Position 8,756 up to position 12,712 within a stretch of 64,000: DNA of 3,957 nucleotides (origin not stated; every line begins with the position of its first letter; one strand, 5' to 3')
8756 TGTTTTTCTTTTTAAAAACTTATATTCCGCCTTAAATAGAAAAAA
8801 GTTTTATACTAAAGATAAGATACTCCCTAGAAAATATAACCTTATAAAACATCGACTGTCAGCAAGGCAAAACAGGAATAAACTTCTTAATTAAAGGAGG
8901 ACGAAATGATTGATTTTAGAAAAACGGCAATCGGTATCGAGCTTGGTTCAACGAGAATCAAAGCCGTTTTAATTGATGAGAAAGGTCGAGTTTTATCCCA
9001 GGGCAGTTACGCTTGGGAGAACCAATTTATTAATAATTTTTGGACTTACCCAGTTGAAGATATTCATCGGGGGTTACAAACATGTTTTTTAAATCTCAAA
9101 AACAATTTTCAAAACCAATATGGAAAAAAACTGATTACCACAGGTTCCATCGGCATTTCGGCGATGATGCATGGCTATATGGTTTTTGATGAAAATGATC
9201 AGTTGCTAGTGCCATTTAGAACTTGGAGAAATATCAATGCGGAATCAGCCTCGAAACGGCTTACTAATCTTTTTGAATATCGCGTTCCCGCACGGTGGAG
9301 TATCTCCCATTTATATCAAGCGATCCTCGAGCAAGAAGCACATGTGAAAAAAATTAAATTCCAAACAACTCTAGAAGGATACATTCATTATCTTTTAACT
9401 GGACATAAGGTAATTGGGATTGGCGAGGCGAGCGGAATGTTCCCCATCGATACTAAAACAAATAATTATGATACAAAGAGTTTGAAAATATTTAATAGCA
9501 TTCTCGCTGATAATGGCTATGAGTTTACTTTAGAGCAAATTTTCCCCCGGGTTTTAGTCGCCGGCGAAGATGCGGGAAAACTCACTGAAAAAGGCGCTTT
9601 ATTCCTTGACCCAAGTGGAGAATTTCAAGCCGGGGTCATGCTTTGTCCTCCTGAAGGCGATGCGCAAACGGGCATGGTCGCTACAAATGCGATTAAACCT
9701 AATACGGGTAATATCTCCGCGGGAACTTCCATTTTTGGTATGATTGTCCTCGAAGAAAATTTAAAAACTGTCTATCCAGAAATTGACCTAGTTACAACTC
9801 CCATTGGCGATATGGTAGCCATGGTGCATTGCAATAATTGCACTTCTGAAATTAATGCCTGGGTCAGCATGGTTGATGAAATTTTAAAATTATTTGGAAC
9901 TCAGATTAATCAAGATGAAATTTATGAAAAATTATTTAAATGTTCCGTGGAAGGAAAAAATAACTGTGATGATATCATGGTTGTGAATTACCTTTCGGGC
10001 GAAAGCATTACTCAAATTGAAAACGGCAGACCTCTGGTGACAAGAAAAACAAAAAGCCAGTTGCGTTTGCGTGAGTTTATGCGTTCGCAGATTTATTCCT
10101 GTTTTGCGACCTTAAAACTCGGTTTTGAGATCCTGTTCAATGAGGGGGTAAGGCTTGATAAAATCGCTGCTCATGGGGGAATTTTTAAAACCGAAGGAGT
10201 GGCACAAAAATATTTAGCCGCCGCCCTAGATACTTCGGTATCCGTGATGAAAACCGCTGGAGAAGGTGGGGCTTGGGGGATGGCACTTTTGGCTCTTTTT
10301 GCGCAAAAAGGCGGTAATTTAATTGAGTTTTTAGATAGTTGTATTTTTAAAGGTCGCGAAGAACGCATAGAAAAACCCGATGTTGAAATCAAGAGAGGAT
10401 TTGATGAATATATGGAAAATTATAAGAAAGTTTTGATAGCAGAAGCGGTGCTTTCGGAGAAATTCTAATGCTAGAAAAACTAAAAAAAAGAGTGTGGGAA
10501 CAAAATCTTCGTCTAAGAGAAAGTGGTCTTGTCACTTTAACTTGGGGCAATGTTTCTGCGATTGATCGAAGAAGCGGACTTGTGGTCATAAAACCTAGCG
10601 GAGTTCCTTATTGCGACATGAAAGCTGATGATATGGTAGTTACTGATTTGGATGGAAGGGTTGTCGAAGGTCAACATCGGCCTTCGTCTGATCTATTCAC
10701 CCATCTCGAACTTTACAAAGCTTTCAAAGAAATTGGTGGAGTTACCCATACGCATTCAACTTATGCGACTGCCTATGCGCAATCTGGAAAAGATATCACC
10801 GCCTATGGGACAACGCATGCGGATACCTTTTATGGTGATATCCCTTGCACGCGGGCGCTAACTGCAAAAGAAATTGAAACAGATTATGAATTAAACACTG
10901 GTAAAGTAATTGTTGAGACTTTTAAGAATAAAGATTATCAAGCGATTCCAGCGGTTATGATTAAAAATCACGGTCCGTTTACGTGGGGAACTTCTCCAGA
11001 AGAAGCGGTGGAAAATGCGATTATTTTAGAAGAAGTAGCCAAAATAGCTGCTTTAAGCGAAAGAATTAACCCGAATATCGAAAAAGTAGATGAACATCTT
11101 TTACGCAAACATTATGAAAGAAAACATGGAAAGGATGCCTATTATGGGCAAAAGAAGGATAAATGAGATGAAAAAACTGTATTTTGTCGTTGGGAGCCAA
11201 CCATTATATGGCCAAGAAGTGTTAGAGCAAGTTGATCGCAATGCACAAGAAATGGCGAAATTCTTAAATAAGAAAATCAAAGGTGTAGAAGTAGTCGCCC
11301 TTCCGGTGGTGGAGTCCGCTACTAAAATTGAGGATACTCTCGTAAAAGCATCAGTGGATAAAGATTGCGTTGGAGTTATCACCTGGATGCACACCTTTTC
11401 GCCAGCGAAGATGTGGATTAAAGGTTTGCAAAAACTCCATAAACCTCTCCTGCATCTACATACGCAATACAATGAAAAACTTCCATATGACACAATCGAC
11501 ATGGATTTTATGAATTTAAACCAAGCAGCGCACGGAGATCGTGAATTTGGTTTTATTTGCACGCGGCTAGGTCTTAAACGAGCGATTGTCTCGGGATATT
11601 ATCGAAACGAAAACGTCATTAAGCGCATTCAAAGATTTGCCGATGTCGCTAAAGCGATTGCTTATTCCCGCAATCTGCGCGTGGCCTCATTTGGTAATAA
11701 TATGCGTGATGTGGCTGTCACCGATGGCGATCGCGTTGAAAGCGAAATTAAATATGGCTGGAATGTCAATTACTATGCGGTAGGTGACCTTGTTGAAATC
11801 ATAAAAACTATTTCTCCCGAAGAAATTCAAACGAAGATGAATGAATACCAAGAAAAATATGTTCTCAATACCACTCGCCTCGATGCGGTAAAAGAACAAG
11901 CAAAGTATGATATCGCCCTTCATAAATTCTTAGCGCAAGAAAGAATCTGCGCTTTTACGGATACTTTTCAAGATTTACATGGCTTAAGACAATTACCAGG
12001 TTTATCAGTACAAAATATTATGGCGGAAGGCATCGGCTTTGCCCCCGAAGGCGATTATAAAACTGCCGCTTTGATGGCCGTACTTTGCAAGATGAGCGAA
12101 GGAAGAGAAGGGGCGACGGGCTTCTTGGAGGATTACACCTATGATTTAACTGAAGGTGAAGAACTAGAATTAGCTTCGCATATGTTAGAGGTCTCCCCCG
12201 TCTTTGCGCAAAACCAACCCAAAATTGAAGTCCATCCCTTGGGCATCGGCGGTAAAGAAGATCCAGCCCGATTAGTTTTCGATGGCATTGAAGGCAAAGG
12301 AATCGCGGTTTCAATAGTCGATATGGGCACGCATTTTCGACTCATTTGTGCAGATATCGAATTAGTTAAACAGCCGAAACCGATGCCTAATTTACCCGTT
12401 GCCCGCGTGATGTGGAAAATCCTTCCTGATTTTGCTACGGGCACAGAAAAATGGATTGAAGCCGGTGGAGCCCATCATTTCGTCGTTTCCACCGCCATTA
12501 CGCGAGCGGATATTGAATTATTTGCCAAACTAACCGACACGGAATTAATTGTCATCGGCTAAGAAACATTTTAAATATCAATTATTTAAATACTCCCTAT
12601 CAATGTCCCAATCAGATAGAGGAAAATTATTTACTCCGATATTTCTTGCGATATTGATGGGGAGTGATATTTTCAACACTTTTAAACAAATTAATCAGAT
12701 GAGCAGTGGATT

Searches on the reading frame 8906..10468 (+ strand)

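Call 52: search_protein_families(library=pfam, proteins=[window:8906-10468:+], max_evalue=0.001)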
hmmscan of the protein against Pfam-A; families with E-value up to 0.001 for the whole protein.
window:8906-10468:+ (520 aa): 2 families
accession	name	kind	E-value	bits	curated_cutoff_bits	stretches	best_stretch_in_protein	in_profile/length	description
PF02782.22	FGGY_C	-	1.6e-29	103.6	27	1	269-466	2-197/198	FGGY family of carbohydrate kinases, C-terminal domain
PF00370.27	FGGY_N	-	1e-16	61.7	28.8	1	8-231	2-221/245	FGGY family of carbohydrate kinases, N-terminal domain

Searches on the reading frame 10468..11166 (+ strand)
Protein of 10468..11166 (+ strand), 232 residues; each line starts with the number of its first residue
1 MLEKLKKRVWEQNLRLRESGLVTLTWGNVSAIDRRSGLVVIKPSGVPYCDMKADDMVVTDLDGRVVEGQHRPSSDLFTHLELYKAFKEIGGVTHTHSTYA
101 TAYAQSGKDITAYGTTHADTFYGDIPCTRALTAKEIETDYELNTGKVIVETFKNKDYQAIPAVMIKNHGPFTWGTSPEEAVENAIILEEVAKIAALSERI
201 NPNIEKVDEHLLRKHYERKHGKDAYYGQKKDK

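Call 52: search_protein_families(library=pfam, proteins=[window:10468-11166:+], max_evalue=0.001)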
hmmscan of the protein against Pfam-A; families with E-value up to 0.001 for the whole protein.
window:10468-11166:+ (232 aa): 1 family
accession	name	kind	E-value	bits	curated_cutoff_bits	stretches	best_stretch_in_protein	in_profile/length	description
PF00596.27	Aldolase_II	-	8.9e-52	176.1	22.2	1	9-194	3-182/183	Class II Aldolase and Adducin N-terminal domain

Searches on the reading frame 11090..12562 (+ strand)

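Call 52: search_protein_families(library=pfam, proteins=[window:11090-12562:+], max_evalue=0.001)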
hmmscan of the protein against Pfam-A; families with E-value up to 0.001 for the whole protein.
window:11090-12562:+ (490 aa): 3 families
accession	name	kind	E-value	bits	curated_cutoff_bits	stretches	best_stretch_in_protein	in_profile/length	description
PF02610.21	AraA_N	-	5.8e-73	244.6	24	1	29-192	2-166/168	L-arabinose isomerase N-terminal domain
PF11762.14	Arabinose_Iso_C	-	1.4e-59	200.4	25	1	343-485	2-144/144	L-arabinose isomerase C-terminal domain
PF24856.1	AraA_central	-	3.7e-55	186.9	24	1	197-338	1-148/148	L-arabinose isomerase central domain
